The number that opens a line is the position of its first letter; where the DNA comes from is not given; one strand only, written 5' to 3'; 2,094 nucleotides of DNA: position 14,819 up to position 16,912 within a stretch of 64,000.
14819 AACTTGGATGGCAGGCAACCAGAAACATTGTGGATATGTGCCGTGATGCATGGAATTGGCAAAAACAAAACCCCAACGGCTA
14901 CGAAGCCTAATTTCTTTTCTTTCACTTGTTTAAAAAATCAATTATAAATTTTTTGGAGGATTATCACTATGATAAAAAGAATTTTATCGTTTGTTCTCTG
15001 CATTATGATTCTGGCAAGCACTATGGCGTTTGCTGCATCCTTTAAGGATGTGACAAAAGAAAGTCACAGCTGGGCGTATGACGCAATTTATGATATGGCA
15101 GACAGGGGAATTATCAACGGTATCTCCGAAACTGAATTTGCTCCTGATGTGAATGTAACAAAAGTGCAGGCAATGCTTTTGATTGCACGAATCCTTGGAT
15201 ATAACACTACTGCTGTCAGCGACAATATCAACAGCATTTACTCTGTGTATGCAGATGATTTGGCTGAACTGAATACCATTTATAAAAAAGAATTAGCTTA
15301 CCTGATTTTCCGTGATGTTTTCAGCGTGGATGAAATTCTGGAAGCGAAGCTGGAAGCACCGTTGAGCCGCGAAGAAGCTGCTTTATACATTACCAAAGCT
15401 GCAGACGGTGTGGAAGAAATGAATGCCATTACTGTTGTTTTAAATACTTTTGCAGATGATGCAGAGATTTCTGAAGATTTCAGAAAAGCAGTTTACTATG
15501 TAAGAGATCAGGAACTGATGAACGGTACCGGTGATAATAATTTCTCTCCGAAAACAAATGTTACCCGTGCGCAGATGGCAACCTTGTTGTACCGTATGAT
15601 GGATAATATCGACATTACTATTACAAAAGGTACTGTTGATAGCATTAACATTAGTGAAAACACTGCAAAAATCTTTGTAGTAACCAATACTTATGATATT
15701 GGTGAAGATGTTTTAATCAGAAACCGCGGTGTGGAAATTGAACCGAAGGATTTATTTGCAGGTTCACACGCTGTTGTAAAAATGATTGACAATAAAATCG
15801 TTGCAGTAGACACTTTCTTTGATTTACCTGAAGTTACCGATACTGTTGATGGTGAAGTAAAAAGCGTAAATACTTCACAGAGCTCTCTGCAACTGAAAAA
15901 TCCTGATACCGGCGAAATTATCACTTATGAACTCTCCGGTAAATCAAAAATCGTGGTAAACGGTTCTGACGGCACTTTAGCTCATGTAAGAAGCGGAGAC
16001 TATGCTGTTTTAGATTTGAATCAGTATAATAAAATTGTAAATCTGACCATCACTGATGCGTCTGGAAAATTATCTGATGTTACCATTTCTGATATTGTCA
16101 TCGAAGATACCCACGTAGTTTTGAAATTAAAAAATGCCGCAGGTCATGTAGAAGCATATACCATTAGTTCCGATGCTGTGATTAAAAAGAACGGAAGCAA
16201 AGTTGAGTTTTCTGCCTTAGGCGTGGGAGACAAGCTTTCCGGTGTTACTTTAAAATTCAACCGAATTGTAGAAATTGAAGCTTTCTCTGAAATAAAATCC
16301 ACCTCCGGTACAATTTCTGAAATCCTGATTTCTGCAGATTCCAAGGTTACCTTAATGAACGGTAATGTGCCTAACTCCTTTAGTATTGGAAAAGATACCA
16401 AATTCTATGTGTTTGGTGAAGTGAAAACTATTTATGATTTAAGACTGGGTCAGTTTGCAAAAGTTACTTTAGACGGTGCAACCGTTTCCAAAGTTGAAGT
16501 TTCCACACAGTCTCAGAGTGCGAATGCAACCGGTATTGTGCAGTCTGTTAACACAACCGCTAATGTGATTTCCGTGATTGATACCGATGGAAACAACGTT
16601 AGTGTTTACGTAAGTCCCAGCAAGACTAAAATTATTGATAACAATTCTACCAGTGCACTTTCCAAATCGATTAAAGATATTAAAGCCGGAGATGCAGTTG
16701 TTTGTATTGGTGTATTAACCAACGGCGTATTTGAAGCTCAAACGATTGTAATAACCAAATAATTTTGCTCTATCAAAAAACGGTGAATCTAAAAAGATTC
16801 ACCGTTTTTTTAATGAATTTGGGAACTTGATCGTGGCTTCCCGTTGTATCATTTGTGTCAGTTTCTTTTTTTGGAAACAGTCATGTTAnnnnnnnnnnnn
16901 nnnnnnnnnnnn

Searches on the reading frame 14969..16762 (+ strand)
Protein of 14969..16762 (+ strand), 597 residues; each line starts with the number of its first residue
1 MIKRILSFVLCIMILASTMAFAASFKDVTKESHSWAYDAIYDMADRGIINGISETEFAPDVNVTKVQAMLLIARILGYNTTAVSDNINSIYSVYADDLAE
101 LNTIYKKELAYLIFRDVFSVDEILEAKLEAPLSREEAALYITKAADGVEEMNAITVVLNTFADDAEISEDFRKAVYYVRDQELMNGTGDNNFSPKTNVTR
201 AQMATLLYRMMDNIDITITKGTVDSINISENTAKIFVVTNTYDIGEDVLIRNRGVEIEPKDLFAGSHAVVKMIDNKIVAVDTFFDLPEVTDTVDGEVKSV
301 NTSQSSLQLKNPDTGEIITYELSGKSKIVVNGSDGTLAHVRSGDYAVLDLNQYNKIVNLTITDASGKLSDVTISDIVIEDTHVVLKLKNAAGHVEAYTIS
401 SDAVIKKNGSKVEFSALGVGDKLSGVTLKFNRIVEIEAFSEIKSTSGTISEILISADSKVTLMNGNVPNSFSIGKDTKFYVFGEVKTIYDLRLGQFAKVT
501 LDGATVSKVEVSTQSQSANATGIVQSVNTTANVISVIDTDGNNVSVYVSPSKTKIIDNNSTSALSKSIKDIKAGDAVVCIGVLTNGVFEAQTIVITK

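Call 63: search_protein_families(library=pfam, proteins=[window:14969-16762:+], max_evalue=0.00001)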
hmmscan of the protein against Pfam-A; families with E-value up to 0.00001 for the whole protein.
window:14969-16762:+ (597 aa): 1 family
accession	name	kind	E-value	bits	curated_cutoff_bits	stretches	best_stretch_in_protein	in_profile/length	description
PF00395.25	SLH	-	1.5e-18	66.9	20.8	2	24-67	1-42/44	S-layer homology domain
